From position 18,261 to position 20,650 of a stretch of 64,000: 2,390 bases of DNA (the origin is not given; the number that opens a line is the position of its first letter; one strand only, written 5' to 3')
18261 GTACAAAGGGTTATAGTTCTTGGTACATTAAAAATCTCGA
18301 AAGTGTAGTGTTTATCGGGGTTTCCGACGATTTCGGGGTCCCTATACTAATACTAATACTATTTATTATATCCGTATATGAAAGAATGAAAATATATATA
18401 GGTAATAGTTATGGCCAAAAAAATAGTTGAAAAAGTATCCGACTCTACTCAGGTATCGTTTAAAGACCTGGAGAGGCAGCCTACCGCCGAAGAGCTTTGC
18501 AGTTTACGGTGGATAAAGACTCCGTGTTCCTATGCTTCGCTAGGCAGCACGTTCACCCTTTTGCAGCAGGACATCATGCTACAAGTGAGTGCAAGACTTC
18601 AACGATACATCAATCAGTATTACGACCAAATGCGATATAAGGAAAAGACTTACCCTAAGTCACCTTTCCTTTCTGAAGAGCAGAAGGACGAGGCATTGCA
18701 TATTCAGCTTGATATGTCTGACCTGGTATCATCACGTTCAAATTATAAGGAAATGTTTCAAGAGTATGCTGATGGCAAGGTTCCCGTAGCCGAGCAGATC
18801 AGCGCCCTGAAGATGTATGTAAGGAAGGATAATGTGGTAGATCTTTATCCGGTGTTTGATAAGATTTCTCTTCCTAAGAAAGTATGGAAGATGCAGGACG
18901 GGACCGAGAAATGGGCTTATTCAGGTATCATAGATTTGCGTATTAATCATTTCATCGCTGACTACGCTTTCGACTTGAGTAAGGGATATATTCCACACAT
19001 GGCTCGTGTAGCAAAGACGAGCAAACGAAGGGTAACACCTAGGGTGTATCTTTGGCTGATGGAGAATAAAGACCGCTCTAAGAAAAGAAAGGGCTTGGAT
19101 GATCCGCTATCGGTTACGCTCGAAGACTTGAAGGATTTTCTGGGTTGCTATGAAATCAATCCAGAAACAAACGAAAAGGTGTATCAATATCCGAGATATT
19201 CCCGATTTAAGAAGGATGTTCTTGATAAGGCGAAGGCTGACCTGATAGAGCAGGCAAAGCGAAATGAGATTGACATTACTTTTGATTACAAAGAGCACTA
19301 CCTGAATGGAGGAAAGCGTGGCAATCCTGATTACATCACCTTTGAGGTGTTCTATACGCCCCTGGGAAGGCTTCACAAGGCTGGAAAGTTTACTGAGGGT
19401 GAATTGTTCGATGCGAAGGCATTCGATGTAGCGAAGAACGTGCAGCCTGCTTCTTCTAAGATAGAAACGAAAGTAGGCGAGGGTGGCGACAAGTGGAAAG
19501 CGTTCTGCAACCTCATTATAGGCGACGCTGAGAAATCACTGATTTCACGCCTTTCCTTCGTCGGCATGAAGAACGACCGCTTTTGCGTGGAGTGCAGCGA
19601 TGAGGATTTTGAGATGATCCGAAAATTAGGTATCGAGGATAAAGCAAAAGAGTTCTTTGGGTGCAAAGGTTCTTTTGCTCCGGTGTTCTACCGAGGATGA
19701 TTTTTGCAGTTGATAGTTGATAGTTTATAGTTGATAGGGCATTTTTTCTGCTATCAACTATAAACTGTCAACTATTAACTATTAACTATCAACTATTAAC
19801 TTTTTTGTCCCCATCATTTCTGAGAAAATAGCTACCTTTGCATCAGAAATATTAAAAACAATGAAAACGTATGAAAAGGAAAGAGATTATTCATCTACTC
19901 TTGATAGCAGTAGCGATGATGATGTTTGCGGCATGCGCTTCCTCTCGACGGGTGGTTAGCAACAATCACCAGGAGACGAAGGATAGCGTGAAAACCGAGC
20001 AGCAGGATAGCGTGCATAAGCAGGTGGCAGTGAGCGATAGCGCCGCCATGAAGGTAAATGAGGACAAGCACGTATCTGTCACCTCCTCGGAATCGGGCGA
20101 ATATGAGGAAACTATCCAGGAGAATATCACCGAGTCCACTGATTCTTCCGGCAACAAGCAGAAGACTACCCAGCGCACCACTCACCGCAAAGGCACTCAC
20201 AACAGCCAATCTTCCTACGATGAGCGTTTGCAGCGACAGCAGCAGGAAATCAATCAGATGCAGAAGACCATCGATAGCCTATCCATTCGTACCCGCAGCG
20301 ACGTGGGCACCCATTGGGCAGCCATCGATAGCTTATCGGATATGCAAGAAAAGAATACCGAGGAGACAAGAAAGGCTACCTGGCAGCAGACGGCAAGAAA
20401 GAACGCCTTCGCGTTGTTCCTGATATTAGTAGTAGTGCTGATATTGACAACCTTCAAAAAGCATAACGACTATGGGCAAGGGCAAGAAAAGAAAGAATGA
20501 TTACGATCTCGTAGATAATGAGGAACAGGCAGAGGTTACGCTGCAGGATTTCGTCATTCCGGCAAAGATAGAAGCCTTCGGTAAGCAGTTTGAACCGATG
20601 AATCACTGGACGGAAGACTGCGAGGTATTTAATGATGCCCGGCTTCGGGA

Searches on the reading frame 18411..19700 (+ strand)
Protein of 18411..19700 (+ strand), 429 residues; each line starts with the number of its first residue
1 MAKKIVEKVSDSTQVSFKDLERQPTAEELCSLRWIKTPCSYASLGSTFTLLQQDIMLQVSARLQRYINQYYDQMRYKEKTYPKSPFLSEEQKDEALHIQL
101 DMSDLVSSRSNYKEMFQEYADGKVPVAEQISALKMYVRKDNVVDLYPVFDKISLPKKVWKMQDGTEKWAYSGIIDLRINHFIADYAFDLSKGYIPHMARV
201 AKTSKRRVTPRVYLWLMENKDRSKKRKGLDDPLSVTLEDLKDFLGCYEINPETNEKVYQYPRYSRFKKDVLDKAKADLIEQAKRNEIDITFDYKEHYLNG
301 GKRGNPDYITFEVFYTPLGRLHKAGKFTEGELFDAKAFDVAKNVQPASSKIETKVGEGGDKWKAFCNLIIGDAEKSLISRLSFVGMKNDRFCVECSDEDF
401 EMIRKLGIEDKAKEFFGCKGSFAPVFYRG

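Call 9: search_protein_families(library=phrogs, proteins=[window:18411-19700:+], max_evalue=0.001)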
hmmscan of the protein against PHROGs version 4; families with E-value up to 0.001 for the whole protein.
window:18411-19700:+ (429 aa): 1 family
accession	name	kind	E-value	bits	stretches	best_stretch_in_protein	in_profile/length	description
phrog_4402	-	DNA, RNA and nucleotide metabolism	1.9e-06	28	1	170-296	129-233/592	replication initiation protein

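Call 10: search_protein_families(library=pfam, proteins=[window:18411-19700:+], max_evalue=0.001)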
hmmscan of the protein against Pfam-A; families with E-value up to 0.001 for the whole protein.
window:18411-19700:+ (429 aa): 1 family
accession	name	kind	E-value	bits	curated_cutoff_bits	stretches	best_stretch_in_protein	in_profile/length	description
PF21205.3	Rep3_C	-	9.9e-05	23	21.1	1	237-306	2-51/59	Initiator Rep protein, WH2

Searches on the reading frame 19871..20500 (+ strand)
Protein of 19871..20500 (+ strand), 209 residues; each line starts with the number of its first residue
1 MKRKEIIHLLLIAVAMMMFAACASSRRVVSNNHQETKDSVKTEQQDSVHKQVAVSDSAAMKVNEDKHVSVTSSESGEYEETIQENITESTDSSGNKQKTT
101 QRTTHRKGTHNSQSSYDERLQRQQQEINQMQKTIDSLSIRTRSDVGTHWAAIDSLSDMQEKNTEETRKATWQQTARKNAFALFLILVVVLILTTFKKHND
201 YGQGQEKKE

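Call 42: search_protein_families(library=pfam, proteins=[window:19871-20500:+], max_evalue=0.01)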
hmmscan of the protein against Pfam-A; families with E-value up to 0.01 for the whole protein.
window:19871-20500:+ (209 aa): 1 family
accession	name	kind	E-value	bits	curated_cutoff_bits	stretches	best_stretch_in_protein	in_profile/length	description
PF14362.11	DUF4407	-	0.0028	17.5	31.3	1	27-181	111-240/297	Domain of unknown function (DUF4407)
